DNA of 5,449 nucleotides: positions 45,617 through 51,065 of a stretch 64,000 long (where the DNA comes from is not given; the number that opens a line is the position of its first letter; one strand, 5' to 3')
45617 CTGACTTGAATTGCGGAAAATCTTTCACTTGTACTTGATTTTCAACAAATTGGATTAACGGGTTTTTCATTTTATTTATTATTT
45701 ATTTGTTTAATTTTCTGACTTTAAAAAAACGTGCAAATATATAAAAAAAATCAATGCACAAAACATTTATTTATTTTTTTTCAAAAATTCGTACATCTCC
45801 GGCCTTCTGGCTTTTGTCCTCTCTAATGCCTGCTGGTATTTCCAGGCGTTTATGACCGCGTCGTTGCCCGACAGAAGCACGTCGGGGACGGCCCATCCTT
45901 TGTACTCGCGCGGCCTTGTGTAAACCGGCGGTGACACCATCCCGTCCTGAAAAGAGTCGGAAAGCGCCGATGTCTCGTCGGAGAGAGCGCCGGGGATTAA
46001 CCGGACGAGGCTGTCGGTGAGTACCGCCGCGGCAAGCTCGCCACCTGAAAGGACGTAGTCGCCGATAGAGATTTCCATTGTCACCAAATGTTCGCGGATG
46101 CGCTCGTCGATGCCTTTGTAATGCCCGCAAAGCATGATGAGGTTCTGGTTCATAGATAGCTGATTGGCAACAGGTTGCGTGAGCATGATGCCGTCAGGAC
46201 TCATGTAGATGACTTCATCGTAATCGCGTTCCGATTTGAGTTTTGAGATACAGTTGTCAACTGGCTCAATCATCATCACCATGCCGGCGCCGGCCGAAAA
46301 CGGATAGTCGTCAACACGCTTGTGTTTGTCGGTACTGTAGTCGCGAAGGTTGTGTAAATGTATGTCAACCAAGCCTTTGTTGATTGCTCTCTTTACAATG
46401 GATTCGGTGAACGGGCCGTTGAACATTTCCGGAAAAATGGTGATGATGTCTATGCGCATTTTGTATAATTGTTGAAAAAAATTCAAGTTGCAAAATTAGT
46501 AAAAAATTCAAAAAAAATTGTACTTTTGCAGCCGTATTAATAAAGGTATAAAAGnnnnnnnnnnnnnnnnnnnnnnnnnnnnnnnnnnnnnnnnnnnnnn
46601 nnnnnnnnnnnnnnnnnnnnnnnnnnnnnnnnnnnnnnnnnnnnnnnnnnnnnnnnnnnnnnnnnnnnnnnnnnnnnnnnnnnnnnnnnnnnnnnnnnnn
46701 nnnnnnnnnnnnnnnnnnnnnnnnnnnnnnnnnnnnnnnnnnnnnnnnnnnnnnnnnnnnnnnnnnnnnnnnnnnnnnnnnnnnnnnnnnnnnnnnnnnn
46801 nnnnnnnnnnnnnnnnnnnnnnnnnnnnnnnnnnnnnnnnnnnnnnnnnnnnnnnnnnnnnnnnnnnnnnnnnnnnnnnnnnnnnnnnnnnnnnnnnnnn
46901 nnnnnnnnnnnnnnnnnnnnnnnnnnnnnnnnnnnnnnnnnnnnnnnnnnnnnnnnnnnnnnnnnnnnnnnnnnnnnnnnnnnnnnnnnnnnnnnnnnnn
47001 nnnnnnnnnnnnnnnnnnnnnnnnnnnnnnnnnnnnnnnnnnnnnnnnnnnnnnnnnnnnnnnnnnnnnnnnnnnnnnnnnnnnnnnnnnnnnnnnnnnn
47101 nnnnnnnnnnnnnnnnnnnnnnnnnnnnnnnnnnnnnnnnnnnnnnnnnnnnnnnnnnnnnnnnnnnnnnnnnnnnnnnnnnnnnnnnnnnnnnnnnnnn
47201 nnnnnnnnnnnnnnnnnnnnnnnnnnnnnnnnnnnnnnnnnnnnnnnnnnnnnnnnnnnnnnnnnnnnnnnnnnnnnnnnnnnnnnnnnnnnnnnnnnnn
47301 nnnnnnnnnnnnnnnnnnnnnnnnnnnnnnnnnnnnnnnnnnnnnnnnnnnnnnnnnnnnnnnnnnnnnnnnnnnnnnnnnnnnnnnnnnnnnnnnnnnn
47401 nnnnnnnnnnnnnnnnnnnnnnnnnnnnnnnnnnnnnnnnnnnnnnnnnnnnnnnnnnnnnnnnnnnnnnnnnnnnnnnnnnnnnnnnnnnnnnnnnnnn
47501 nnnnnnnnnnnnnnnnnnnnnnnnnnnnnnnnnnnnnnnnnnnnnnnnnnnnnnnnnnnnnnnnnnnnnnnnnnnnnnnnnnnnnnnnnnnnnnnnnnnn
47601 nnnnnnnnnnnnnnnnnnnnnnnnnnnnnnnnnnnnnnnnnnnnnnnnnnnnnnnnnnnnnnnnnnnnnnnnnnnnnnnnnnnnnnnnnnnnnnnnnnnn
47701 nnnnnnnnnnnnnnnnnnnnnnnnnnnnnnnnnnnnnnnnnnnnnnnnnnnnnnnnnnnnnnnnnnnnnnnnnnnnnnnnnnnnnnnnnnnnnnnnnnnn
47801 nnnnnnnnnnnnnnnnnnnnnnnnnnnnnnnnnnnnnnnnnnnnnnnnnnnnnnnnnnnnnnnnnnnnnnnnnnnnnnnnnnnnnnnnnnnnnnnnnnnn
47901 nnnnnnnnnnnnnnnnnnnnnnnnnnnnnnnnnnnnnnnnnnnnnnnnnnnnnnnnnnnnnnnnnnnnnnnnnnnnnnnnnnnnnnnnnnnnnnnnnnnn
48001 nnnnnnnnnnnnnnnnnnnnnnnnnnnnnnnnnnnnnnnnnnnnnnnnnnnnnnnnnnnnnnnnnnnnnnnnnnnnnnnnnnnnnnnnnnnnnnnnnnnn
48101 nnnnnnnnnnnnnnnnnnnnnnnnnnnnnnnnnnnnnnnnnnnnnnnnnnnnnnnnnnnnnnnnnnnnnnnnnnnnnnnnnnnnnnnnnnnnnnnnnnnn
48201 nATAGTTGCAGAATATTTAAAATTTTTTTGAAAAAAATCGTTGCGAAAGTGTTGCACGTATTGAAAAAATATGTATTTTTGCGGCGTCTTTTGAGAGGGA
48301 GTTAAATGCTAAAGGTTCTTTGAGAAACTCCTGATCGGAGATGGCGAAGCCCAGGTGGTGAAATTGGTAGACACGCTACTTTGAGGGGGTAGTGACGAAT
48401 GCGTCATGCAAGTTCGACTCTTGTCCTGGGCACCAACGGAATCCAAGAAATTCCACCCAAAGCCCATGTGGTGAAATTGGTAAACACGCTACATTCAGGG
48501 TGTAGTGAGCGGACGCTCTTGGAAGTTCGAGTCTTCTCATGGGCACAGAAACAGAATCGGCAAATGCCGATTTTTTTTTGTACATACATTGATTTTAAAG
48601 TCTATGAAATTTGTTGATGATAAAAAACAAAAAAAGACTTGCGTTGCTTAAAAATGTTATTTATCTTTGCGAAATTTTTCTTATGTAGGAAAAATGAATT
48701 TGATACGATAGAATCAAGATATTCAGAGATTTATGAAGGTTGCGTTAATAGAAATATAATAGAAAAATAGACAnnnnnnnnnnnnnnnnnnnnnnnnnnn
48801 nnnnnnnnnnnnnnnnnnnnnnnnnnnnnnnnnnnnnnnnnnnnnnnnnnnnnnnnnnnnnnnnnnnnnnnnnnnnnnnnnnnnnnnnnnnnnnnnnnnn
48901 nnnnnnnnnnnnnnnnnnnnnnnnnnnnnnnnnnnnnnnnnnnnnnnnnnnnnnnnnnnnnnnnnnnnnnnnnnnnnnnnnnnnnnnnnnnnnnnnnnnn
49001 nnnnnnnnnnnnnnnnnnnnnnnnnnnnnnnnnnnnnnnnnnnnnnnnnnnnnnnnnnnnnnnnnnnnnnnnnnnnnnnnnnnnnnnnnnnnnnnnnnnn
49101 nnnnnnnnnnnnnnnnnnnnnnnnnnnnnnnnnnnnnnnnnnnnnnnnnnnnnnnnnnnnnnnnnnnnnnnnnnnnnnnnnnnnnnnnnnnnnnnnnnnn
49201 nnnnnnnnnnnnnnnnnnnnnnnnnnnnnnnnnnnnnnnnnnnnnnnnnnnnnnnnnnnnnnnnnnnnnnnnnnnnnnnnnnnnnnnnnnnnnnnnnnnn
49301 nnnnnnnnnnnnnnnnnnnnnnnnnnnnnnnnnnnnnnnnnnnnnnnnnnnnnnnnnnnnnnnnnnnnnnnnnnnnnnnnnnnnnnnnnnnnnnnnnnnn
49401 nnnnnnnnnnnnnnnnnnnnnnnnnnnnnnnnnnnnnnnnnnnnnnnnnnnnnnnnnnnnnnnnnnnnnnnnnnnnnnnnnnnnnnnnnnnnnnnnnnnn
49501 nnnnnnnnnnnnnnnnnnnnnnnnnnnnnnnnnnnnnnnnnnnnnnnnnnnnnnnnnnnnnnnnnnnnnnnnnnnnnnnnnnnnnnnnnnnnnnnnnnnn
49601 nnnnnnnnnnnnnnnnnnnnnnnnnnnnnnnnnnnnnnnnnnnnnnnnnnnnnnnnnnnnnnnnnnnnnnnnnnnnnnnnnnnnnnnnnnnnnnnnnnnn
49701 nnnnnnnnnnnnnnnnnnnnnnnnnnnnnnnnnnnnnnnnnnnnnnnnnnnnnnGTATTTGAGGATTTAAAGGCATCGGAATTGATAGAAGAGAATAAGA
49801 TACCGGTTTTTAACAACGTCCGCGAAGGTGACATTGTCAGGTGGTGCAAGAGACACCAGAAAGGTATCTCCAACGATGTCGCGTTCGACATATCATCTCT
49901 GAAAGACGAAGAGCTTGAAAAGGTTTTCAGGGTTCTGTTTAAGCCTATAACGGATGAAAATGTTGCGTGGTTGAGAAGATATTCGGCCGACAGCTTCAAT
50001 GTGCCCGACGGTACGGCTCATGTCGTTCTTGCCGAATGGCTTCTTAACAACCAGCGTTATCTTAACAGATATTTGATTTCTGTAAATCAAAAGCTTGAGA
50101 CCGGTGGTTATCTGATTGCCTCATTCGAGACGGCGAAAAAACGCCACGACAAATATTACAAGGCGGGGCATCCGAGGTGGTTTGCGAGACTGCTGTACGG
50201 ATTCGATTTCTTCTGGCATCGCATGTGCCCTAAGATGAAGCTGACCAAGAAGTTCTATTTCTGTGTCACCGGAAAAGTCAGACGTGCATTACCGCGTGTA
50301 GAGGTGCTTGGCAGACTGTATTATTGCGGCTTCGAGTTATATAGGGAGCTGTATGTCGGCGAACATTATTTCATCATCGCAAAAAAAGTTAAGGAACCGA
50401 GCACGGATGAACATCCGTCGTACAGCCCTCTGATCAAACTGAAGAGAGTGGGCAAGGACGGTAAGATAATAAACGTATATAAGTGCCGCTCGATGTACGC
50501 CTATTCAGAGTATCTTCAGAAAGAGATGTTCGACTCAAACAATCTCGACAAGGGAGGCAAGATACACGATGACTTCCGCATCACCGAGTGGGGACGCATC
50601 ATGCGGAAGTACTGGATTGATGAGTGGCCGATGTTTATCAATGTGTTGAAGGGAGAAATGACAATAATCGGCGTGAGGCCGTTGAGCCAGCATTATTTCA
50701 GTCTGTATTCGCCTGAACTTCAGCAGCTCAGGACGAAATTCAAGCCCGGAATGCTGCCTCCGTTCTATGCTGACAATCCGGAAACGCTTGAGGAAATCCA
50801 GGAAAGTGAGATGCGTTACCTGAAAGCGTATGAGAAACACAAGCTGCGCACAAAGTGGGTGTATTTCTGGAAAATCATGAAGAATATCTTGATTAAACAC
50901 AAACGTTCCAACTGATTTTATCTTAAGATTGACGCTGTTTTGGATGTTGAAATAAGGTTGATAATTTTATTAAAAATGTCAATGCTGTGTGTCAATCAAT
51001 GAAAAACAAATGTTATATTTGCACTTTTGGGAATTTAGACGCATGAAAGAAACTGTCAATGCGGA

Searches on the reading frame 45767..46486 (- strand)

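Call 44: search_protein_families(library=pfam, proteins=[window:45767-46486:-], max_evalue=0.001)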
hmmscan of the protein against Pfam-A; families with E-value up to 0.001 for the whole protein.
window:45767-46486:- (239 aa): 1 family
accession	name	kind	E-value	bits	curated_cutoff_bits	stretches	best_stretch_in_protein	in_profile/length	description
PF01746.26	tRNA_m1G_MT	-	1.4e-55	188.5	27.3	1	32-229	2-195/195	tRNA (Guanine-1)-methyltransferase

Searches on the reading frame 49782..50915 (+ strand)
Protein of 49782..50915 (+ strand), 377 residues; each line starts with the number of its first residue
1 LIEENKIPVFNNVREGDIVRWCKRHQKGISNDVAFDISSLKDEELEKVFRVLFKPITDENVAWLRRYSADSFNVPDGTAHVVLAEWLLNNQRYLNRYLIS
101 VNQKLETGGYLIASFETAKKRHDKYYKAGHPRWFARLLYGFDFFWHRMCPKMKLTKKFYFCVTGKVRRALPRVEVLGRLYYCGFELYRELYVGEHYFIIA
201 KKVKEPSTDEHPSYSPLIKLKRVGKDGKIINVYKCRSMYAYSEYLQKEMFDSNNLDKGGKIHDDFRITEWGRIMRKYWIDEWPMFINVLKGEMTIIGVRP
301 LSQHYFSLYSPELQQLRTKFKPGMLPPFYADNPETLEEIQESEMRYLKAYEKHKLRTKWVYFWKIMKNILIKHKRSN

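Call 44: search_protein_families(library=pfam, proteins=[window:49782-50915:+], max_evalue=0.001)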
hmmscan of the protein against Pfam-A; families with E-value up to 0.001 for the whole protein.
window:49782-50915:+ (377 aa): 1 family
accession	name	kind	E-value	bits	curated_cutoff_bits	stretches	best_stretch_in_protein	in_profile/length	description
PF02397.22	Bac_transf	-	1e-23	84.3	27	1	217-349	36-160/179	Bacterial sugar transferase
